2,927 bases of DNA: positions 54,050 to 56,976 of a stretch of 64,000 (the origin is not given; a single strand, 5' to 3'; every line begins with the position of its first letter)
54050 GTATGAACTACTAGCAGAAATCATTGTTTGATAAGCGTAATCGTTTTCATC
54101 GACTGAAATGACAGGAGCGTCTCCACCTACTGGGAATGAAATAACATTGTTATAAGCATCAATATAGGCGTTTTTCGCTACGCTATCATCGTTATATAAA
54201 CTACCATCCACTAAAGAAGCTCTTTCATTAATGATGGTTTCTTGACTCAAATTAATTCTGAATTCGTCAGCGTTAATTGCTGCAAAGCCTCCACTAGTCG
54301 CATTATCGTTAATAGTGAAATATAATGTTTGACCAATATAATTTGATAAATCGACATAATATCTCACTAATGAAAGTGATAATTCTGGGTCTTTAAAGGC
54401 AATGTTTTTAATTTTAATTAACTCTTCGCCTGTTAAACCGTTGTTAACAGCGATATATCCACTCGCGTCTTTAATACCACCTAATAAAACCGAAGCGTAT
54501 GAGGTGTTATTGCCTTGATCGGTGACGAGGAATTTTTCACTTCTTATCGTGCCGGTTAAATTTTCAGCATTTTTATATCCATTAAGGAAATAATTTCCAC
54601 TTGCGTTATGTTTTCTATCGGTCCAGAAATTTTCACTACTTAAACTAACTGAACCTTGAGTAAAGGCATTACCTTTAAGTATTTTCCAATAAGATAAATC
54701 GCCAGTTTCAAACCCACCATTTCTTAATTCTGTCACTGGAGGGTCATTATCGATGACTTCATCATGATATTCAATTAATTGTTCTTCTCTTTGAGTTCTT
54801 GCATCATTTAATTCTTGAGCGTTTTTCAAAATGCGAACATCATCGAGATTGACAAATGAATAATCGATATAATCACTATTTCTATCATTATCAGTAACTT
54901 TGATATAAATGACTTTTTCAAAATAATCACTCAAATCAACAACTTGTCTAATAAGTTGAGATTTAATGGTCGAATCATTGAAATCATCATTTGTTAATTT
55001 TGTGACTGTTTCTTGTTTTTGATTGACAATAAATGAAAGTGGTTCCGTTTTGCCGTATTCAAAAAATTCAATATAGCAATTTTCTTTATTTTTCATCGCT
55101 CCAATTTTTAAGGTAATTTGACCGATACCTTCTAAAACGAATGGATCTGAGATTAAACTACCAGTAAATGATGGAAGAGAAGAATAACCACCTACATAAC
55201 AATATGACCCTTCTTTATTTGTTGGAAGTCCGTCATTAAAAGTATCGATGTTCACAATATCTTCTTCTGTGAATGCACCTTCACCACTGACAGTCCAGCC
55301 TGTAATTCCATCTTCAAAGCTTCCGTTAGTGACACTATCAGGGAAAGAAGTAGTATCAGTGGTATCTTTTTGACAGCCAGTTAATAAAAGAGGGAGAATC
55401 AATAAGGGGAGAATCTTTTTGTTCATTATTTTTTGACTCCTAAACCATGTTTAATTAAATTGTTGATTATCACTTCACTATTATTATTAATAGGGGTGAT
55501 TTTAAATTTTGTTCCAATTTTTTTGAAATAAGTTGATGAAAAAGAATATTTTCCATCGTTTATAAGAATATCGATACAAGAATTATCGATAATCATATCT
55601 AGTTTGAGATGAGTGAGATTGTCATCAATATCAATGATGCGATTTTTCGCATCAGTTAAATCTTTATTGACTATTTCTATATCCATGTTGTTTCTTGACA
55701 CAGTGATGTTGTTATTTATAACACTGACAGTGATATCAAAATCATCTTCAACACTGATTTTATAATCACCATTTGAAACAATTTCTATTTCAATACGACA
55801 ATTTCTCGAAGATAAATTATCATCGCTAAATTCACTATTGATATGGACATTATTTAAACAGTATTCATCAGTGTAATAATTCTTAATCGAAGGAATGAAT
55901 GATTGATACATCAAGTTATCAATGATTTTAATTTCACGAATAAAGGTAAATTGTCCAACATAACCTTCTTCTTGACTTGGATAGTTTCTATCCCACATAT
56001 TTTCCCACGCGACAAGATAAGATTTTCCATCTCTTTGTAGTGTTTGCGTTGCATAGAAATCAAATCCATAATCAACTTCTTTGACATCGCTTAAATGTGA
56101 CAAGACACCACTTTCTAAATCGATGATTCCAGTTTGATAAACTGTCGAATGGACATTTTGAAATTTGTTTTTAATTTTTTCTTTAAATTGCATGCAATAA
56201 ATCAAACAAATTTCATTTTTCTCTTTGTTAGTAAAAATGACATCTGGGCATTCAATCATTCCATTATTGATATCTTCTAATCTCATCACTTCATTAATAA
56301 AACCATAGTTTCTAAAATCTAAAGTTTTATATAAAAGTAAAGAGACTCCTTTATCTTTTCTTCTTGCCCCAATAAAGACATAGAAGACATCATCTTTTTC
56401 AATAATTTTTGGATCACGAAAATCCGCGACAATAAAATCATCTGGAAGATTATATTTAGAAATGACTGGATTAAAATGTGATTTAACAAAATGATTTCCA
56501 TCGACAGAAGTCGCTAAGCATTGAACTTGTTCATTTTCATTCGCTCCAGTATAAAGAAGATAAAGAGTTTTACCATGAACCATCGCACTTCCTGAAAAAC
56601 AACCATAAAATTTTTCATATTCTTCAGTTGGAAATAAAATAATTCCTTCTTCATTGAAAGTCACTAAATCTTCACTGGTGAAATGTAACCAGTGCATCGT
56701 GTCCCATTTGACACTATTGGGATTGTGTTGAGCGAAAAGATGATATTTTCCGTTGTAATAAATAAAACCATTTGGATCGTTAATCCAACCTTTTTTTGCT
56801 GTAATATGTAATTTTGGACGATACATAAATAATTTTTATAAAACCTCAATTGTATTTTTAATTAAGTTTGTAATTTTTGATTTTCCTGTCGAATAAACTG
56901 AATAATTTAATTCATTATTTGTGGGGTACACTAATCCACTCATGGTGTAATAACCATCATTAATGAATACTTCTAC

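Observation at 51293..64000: Gram-positive fructan utilisation locus with three GH32 enzymes and surface proteins built from a repeated CBM-like module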

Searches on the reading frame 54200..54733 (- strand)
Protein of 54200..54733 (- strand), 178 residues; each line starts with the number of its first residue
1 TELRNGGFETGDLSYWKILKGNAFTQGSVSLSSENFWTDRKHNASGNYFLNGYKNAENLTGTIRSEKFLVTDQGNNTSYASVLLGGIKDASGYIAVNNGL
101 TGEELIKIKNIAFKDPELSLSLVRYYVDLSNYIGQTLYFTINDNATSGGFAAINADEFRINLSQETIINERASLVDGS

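Call 21: search_solved_structures(query=A2, max_evalue=10, show_alignments=2)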
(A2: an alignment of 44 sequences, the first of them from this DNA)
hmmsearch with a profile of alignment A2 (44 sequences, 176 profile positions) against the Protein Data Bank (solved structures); distinct sequences matched with E-value up to 10: 9.
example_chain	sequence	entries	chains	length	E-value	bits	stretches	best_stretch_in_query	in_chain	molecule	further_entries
9fli_A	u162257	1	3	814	0.00051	22.9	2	2-105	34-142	Arabinogalactan endo-beta-1,4-galactanase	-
8xmz_A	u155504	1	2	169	0.0057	19.5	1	2-25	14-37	T9SS C-terminal target domain-containing protein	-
2xom_A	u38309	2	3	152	0.11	15.4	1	3-68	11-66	ARABINOGALACTAN ENDO-1,4-BETA-GALACTOSIDASE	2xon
6j03_A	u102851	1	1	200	0.6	12.9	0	96-162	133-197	12-epi-hapalindole U synthase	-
2cdu_A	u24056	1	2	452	0.61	12.9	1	67-118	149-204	NADPH OXIDASE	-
5yvk_A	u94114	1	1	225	0.64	12.8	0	97-163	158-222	cyclase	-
5yvp_A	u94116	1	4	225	0.97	12.2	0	97-162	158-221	cyclase A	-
5z53_A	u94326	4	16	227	1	12.2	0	97-162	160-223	12-epi-hapalindole U synthase | acyclase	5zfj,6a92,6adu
1u5t_B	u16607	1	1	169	1.2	12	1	99-139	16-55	Defective in vacuolar protein sorting; Vps36p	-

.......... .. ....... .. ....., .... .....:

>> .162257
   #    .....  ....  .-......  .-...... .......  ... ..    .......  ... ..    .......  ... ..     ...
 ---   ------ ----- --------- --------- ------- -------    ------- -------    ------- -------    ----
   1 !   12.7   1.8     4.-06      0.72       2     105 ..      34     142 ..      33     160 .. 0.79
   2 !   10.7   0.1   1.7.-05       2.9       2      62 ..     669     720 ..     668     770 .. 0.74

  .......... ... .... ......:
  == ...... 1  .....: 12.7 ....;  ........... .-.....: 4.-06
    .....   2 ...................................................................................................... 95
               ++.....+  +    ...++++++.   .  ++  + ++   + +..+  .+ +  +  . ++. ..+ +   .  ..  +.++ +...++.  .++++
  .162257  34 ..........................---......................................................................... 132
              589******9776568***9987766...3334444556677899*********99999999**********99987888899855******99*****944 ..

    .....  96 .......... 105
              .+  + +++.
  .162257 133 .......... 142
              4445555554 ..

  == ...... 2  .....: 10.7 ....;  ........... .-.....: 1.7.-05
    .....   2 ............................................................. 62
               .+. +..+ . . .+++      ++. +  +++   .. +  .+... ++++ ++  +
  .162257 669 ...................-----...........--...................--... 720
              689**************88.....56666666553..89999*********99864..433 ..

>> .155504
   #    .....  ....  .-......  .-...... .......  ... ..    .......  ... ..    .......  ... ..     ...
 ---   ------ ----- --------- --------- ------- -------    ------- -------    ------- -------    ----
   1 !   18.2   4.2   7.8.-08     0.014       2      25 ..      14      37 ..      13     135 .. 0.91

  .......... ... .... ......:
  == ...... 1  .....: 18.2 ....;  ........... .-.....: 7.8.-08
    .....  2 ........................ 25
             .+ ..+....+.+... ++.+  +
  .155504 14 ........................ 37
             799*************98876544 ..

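Call 27: predict_structure(alignment_id=A2)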
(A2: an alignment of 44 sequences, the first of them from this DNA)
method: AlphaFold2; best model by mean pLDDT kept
length: 178 residues; sequences in the alignment: 44
mean_pLDDT: 94.4   pTM: 0.90
mean pLDDT of the five models: 94.4, 93.9, 93.4, 93.3, 92.8
residues with pLDDT >= 90: 153; 70-90: 23; 50-70: 2; < 50: 0
segments of 3 or more residues with pLDDT < 50: none
pLDDT, mean of each block of 10 residues (from residue 1): 96 98 97 93 97 94 98 95 92 97 97 84 97 98 90 97 96 77
secondary structure, 60 per line:
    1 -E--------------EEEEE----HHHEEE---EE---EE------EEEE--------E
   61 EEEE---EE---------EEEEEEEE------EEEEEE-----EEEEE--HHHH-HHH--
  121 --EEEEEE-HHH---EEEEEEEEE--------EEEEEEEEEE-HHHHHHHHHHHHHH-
elements in order: E17-21 E29-31 E48-51 E60-64 E79-86 E93-98 E104-108 H111-114 E123-128 E136-144 E153-162 H164-177

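Call 43: search_protein_representatives(alignment_id=A2)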
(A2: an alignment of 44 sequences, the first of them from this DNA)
Query: 44 sequences, 176 profile positions. Proteins with E-value up to 0.001 (for the whole library): 3999; up to 1e-10: 1501; up to 1e-30: 426. The best 150 are listed.
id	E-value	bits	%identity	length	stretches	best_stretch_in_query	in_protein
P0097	0.0e+00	1255.5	-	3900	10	1-167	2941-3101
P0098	0.0e+00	1065.4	-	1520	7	1-170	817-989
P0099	1.6e-297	991.9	-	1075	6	2-172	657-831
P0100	8.6e-239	800.6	-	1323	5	2-174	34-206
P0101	6.5e-234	784.7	-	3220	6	1-166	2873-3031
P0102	6.5e-233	781.5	-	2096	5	2-168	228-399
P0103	1.3e-225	757.6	-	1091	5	1-171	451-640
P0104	1.3e-216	728.4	-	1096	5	1-173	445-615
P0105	7.1e-215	722.7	-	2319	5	1-170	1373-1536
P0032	2.3e-201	678.7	-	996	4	1-173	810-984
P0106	2.1e-195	659.3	-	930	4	1-175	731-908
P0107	9.8e-193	650.6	-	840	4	1-171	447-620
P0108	1.6e-191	646.6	-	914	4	2-172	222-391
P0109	4.8e-191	645.1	-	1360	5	1-166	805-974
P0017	1.4e-190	643.6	-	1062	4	2-175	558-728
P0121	4.2e-172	583.4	-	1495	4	3-170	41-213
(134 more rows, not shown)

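Call 47: search_protein_families(library=pfam, alignment_id=A4, max_evalue=0.0001)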
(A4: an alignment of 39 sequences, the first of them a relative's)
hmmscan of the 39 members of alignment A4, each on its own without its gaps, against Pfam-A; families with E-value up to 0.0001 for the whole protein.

A. member 1, P0109 (1360 aa): 1 family
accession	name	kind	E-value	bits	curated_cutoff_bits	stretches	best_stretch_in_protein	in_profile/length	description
PF02368.24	Big_2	-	8.3e-06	26.1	22.8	1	615-681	10-70/79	Bacterial Ig-like domain (group 2)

B. families by the number of members that match (of 39 scanned): 10 families
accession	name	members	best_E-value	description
PF02368.24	Big_2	7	1.1e-46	Bacterial Ig-like domain (group 2)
PF07554.19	FIVAR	7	3.2e-16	FIVAR domain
PF22359.2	Big-like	2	7.7e-09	Bacterial Ig-like domain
PF08244.19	Glyco_hydro_32C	1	4.5e-25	Glycosyl hydrolases family 32 C terminal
PF13472.12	Lipase_GDSL_2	1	1.3e-09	GDSL-like Lipase/Acylhydrolase family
PF21764.3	Invasin_D4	1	1.2e-07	Invasin, domain 4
PF18962.6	Por_Secre_tail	1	2e-07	Secretion system C-terminal sorting domain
PF16346.12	GH32_BT1760-like_C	1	6.2e-07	GH32, BT1760-like, C-terminal domain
PF06458.18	MucBP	1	3.3e-06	MucBP domain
PF13629.12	T2SS-T3SS_pil_N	1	2.2e-05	Pilus formation protein N terminal region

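Call 81: list_cluster_members(proteins=[P0121])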
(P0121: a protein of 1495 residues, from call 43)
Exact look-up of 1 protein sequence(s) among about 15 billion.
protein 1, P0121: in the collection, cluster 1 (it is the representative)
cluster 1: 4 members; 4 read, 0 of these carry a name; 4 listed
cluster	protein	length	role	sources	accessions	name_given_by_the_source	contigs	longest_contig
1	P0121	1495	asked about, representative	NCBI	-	-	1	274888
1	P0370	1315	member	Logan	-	-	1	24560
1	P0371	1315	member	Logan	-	-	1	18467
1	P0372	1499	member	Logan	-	-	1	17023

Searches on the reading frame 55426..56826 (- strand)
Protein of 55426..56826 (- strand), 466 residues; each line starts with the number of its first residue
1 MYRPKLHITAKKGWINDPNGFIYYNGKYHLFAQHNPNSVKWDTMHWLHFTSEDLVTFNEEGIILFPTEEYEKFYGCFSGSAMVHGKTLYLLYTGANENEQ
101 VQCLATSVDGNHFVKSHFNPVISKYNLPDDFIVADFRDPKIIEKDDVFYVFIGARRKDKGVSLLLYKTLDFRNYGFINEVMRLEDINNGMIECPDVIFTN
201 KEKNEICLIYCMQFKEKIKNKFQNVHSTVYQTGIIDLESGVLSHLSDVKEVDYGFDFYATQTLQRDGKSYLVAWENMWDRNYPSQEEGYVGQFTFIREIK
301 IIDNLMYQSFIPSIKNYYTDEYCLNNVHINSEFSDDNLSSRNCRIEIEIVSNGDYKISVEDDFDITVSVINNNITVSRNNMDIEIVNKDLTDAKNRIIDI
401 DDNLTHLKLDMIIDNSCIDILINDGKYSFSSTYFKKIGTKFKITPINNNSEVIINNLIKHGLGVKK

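Call 4: search_protein_families(library=pfam, proteins=[window:55426-56826:-], max_evalue=0.1)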
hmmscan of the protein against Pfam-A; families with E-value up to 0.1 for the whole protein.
window:55426-56826:- (466 aa): 2 families
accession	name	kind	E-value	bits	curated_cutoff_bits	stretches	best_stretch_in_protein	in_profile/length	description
PF00251.26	Glyco_hydro_32N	-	6.6e-80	269.4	22.1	1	7-303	1-298/307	Glycosyl hydrolases family 32 N-terminal domain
PF08244.19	Glyco_hydro_32C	-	0.00021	21.8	21.9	1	338-451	29-148/158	Glycosyl hydrolases family 32 C terminal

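Call 8: search_protein_families(library=ncbifam, proteins=[window:55426-56826:-], max_evalue=0.1)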
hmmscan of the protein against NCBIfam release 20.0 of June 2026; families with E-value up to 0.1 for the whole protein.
window:55426-56826:- (466 aa): 2 families
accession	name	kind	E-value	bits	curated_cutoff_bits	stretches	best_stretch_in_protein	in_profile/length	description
TIGR01322.1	scrB_fam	subfamily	6.1e-97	325.2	356.4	1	2-435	13-446/447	sucrose-6-phosphate hydrolase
NF041092.1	beta-fruc_BfrA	equivalog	3.2e-50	171.2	900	1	1-425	1-398/433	beta-fructosidase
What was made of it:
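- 55426..56826 (-): GH32-466: cytoplasmic beta-fructofuranosidase (no signal peptide; WINDPNG, FRDP, ECP). Pfam GH32N 7e-80 (call 4). scrB_fam 6e-97, below its cutoff (call 8).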

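Call 24: search_solved_structures(query=window:55426-56826:-, max_evalue=1e-20)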
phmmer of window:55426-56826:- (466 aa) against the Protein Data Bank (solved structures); distinct sequences matched with E-value up to 1e-20: 18.
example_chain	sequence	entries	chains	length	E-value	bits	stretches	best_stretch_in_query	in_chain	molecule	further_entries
7bwb_A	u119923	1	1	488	5.8e-60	206.5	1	2-321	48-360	Beta-fructofuranosidase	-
7vco_A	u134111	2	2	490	1.9e-59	204.8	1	2-434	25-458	Sucrose-6-phosphate hydrolase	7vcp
7bwc_A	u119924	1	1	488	5.7e-59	203.2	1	2-321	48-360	Beta-fructofuranosidase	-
6nu7_A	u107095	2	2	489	4.1e-55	190.5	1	2-436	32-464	Sucrose-6-phosphate hydrolase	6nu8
3pig_A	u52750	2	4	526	1.2e-37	133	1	3-305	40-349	Beta-fructofuranosidase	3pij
6num_A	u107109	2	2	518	2.2e-37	132.1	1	3-440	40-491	Beta-fructofuranosidase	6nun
1uyp_A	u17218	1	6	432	2.3e-37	132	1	1-306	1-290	BETA-FRUCTOSIDASE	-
1w2t_A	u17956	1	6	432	6.4e-37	130.5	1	1-306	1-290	BETA FRUCTOSIDASE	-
8i12_A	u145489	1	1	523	7.2e-31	110.6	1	2-301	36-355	Glycosyl hydrolase family 32 exo-inulinase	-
2qqu_A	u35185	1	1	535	7.1e-26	94.1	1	2-197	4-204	Beta-fructofuranosidase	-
2xqr_A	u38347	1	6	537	7.3e-26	94.1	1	2-197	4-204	BETA-FRUCTOFURANOSIDASE, INSOLUBLE ISOENZYME CWINV1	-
2ac1_A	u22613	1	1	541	7.5e-26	94.1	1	2-197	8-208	invertase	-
2oxb_A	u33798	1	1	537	1.8e-25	92.8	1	2-197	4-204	Beta-fructofuranosidase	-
2qqv_A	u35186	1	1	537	4.8e-25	91.4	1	2-197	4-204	Beta-fructofuranosidase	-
2qqw_A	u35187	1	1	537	8.8e-25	90.5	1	2-197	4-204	Beta-fructofuranosidase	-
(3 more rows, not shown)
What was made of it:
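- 55426..56826 (-): PDB 7bwb 6e-60 (call 24).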
